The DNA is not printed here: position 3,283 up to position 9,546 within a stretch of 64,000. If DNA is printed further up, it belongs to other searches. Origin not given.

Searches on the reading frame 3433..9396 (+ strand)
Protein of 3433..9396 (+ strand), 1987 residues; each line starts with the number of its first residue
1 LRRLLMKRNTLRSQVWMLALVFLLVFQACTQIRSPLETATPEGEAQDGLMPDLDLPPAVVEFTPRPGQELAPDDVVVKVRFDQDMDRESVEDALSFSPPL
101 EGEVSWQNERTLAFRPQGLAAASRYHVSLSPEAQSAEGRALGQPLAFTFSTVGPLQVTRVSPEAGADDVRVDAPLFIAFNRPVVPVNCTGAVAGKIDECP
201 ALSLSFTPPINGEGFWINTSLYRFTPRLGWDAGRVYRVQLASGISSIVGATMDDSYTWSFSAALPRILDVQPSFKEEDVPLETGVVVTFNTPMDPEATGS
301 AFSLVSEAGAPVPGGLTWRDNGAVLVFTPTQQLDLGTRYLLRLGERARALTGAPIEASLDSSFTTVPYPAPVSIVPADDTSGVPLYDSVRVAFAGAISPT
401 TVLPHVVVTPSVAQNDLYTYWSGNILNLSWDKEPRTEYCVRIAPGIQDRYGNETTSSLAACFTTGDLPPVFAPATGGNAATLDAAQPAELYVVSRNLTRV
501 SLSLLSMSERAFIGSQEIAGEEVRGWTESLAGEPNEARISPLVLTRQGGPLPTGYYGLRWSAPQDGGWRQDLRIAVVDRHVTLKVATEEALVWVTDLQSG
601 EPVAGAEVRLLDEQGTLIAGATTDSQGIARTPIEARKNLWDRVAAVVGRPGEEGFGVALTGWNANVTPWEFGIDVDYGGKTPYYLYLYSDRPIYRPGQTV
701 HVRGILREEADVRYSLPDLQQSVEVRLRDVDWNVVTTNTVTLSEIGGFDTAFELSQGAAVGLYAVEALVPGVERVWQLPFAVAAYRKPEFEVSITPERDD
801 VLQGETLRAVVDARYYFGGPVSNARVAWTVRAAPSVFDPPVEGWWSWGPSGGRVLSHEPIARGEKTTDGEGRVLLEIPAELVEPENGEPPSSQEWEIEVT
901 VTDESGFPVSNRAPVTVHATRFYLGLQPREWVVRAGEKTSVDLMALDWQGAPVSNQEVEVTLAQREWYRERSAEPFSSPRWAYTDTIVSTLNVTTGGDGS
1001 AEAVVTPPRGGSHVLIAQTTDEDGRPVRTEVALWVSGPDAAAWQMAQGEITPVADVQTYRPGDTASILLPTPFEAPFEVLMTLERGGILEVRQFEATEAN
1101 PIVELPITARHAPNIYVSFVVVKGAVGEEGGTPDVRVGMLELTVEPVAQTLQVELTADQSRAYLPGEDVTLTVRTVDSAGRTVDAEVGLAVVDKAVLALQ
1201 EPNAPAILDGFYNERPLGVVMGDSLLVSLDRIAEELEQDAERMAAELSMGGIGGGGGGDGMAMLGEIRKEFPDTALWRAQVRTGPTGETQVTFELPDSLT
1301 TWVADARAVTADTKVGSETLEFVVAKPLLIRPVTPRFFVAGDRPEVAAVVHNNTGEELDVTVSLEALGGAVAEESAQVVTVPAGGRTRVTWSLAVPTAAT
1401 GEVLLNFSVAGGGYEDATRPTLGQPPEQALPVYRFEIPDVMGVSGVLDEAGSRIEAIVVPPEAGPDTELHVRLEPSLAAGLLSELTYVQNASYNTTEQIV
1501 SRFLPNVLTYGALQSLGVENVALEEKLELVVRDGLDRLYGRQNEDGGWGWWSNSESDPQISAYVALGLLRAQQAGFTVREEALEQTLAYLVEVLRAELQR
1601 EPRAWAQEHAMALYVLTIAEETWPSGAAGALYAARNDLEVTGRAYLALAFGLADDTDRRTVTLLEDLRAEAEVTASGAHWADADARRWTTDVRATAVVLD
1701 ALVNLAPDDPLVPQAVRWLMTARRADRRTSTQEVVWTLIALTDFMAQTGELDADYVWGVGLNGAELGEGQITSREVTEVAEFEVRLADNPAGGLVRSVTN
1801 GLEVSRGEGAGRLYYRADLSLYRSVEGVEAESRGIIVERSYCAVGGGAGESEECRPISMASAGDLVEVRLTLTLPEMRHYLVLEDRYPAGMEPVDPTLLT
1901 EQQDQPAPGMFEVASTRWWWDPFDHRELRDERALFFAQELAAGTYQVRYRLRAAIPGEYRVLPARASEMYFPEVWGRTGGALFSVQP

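Call 51: search_protein_families(library=pfam, proteins=[window:3433-9396:+], max_evalue=0.001)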
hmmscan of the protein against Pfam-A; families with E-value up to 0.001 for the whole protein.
window:3433-9396:+ (1987 aa): 10 families
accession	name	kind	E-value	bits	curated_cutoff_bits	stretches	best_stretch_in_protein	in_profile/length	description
PF13205.12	Big_5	-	4.2e-47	159.7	23.6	4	265-365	5-105/105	Bacterial Ig-like domain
PF17973.7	bMG10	-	4.7e-31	108.1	26.2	1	1834-1973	1-131/131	Bacterial Alpha-2-macroglobulin MG10 domain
PF07703.20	A2M_BRD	-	2.5e-23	83.4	22.7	1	1054-1199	5-140/140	Alpha-2-macroglobulin bait region domain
PF00207.28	A2M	-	8.8e-21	74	21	1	1274-1364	1-92/92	Alpha-2-macroglobulin family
PF01835.25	MG2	-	1.7e-19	70.4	32.8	1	685-767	2-80/96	MG2 domain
PF11974.14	bMG3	-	4.9e-16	59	34.9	1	581-675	6-100/103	Bacterial alpha-2-macroglobulin MG3 domain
PF07678.20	TED_complement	-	3.8e-08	33.2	22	0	1493-1593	27-126/312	A-macroglobulin TED domain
PF17964.7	Big_10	-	2.4e-07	31.6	22.9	0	77-117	102-145/164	Bacterial Ig domain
PF17972.7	bMG5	-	6.1e-05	23.9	26.5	0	792-914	5-122/127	Bacterial Alpha-2-macroglobulin MG5 domain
PF13620.12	CarboxypepD_reg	-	0.00036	21.3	32.3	1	594-630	6-41/82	Carboxypeptidase regulatory-like domain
